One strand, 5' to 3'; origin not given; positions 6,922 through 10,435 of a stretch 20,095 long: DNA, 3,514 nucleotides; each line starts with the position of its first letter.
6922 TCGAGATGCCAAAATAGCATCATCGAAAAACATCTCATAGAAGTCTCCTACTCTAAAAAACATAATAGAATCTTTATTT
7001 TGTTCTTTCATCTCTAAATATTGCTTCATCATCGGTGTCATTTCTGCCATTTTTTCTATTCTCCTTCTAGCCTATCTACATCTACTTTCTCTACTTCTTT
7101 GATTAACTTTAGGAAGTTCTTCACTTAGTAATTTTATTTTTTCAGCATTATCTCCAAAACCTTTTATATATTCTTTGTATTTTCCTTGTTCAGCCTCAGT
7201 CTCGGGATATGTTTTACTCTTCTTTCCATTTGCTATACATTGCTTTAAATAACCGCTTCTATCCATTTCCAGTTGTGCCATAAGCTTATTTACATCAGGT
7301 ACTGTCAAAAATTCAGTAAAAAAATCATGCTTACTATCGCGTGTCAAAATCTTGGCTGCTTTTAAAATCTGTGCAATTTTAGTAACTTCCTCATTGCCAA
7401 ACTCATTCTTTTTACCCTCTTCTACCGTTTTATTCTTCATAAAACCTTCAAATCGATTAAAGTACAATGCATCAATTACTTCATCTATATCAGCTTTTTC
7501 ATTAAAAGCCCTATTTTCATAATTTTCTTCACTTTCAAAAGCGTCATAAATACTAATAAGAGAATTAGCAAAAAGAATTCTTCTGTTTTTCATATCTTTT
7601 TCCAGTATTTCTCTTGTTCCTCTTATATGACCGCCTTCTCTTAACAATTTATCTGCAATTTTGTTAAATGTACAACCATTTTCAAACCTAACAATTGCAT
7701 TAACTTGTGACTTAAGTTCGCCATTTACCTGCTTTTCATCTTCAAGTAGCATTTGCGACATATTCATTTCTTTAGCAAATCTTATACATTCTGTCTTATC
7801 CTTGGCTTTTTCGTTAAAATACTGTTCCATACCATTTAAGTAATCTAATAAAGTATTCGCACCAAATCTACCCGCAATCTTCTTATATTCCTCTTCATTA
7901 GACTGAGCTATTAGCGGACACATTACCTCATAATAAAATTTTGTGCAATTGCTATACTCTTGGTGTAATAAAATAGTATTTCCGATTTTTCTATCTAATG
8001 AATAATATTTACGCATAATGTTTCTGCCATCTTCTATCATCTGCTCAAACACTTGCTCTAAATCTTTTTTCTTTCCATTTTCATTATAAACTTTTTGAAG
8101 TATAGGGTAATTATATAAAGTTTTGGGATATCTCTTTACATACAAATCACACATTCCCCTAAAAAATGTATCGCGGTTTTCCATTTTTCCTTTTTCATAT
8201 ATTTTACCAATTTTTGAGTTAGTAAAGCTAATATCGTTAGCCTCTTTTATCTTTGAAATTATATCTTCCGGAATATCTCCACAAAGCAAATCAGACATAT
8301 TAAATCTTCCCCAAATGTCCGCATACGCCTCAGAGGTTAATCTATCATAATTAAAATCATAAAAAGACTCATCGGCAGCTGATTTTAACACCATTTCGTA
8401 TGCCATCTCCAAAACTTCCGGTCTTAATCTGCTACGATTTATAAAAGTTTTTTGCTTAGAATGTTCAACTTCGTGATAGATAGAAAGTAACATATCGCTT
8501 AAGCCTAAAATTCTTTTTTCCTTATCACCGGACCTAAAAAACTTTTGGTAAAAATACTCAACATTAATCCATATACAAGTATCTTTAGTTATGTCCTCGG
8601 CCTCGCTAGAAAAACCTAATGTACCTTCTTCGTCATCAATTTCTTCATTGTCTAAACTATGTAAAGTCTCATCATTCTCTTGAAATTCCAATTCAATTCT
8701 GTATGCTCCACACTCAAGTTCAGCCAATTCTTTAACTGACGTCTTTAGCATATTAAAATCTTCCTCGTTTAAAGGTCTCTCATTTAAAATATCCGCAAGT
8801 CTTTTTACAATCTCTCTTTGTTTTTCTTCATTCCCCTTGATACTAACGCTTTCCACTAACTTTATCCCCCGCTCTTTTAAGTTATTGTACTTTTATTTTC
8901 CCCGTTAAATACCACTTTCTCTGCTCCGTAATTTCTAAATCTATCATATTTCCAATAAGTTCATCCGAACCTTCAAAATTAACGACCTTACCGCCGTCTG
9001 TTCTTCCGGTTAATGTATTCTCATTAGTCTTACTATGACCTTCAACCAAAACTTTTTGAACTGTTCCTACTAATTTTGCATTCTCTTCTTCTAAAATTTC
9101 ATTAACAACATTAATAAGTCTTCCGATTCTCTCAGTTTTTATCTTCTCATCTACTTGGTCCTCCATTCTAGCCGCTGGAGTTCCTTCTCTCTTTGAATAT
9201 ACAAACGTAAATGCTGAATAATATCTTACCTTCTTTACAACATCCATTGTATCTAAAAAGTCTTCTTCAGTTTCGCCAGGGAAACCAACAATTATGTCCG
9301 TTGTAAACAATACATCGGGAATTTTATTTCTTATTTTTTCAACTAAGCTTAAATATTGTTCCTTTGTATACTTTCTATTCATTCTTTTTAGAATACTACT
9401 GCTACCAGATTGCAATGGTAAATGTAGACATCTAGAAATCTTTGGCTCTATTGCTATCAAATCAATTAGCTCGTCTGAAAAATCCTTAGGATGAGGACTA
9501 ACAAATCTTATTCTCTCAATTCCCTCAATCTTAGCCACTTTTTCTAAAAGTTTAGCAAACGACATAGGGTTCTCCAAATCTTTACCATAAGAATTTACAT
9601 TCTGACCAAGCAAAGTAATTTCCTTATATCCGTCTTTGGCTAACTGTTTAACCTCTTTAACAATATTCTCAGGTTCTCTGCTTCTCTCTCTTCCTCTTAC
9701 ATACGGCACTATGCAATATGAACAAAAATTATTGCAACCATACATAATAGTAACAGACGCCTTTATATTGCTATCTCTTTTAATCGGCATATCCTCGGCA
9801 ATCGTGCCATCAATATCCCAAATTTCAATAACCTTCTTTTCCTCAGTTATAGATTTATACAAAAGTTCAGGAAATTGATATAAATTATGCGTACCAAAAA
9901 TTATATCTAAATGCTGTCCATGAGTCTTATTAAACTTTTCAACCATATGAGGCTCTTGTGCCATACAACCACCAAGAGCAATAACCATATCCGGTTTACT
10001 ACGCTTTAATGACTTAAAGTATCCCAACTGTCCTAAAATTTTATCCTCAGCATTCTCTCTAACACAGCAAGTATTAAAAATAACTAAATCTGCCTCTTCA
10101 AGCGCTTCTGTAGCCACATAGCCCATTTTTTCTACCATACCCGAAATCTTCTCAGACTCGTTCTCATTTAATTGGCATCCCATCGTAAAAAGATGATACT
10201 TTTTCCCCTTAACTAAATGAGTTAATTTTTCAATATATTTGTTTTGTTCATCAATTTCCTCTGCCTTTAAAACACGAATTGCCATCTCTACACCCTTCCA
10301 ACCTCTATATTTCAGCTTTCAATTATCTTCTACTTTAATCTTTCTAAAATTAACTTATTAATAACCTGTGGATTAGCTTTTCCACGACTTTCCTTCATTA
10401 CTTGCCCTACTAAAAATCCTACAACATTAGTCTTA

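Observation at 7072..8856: Uncharacterised 594-aa HExxH protein inserted tightly between miaB and mutS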

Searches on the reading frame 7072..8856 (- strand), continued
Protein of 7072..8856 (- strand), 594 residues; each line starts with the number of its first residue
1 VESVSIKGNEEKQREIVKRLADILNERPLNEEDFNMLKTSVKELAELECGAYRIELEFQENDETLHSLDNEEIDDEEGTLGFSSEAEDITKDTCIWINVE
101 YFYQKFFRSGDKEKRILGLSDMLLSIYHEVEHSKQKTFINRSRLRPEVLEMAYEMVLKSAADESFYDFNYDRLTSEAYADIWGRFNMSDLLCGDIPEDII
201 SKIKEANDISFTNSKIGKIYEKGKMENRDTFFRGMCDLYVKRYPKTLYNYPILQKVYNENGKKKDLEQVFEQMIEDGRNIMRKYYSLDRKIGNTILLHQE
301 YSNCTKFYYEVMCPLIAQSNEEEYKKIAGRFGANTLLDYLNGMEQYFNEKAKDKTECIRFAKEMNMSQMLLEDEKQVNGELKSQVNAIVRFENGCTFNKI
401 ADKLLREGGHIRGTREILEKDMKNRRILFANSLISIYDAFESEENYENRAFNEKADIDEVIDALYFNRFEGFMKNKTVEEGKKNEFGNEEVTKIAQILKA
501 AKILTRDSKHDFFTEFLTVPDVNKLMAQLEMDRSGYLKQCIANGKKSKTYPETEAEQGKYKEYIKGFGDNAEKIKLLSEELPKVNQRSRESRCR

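Call 87: search_protein_families(library=pfam, proteins=[P0021], max_evalue=0.001)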
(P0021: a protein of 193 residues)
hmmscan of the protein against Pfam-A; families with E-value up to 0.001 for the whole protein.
P0021 (193 aa): 0 families

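Call 88: search_protein_families(library=padloc, proteins=[P0169, P0213, P0209, P0049, P0026, P0018, P0035, P0010, P0159, P0100], max_evalue=0.01)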
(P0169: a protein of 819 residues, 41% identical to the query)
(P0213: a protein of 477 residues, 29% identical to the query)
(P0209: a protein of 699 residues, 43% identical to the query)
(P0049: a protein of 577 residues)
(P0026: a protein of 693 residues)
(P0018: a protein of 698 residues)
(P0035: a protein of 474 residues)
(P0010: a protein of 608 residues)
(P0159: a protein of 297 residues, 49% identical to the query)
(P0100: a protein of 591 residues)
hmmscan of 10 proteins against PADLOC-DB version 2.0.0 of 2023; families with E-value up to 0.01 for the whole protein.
P0169 (819 aa): 0 families

P0213 (477 aa): 0 families

P0209 (699 aa): 0 families

P0049 (577 aa): 0 families

P0026 (693 aa): 0 families

P0018 (698 aa): 0 families

P0035 (474 aa): 0 families

P0010 (608 aa): 0 families

P0159 (297 aa): 1 family
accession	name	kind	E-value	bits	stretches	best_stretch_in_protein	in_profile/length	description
PDLC04936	PDC-S15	-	0.0031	15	1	30-101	119-188/300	-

P0100 (591 aa): 0 families

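Call 89: search_protein_families(library=phrogs, proteins=[P0169, P0213, P0209, P0049, P0026, P0018, P0035, P0010, P0159, P0100], max_evalue=0.01)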
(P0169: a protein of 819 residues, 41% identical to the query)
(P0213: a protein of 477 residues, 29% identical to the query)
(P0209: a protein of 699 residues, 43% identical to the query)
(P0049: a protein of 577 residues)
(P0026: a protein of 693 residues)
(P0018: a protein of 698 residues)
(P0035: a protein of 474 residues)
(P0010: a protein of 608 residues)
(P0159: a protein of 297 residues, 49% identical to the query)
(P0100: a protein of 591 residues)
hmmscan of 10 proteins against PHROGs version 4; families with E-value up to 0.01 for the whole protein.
P0169 (819 aa): 0 families

P0213 (477 aa): 0 families

P0209 (699 aa): 0 families

P0049 (577 aa): 0 families

P0026 (693 aa): 0 families

P0018 (698 aa): 0 families

P0035 (474 aa): 0 families

P0010 (608 aa): 0 families

P0159 (297 aa): 1 family
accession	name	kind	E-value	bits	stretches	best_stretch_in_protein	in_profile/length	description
phrog_19808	-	unknown function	0.00062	20.2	0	47-98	84-134/213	-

P0100 (591 aa): 0 families

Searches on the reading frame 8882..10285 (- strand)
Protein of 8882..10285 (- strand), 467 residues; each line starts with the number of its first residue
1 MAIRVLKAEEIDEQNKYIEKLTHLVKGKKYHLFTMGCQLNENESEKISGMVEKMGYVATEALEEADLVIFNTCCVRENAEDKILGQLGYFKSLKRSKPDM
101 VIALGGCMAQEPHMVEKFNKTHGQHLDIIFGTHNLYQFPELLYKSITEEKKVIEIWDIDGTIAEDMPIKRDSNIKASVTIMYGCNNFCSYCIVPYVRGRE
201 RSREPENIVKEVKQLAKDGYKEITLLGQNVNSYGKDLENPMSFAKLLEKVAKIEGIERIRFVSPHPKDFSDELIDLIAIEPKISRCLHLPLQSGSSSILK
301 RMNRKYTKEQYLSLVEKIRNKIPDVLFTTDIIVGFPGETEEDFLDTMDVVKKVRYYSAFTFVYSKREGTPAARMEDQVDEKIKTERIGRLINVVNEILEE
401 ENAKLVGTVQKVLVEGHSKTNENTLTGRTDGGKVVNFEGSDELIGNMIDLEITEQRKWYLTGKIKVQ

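Call 69: find_related_loci(query=window:8882-10285:-, collection=metagenome_contigs, flank=6000)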
Query window:8882-10285:- (467 aa) in metagenome_contigs; peptide patterns used: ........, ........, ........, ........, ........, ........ (x = any residue, [..] = any of these).
600 stretches matched a pattern (row limit reached: there are more); 588 encode a relative of the query (tblastn E <= 1e-3); the best 80 are kept; 80 distinct loci.
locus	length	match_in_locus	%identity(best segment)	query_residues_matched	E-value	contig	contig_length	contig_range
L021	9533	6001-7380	60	14-464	0e+0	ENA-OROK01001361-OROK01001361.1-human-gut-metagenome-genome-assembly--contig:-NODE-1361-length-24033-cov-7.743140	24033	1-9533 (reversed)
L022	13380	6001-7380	60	14-464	3e-180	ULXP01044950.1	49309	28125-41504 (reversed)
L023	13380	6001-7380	60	14-464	2e-180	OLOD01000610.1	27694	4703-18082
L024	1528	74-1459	59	14-466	0e+0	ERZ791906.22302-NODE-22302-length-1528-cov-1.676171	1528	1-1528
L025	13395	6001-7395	59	6-464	7e-179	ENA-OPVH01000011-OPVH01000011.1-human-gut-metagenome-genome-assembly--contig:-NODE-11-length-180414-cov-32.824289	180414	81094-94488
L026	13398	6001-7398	56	6-464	2e-177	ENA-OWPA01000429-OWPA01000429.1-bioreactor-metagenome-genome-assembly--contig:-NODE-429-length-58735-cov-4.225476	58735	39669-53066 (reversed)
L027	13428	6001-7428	56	3-462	1e-176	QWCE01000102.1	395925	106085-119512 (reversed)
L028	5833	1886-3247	58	9-464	1e-177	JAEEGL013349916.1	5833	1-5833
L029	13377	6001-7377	60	12-464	2e-175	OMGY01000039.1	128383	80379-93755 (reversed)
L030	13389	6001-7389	57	6-462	4e-175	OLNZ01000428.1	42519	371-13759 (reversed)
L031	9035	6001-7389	57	6-462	4e-175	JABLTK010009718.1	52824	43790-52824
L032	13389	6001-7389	56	9-464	6e-173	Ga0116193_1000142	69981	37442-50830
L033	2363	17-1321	57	28-463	0e+0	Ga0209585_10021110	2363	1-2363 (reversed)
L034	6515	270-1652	56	10-464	1e-168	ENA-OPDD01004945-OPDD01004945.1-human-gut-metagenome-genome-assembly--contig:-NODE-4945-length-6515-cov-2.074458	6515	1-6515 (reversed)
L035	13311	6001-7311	58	26-464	5e-167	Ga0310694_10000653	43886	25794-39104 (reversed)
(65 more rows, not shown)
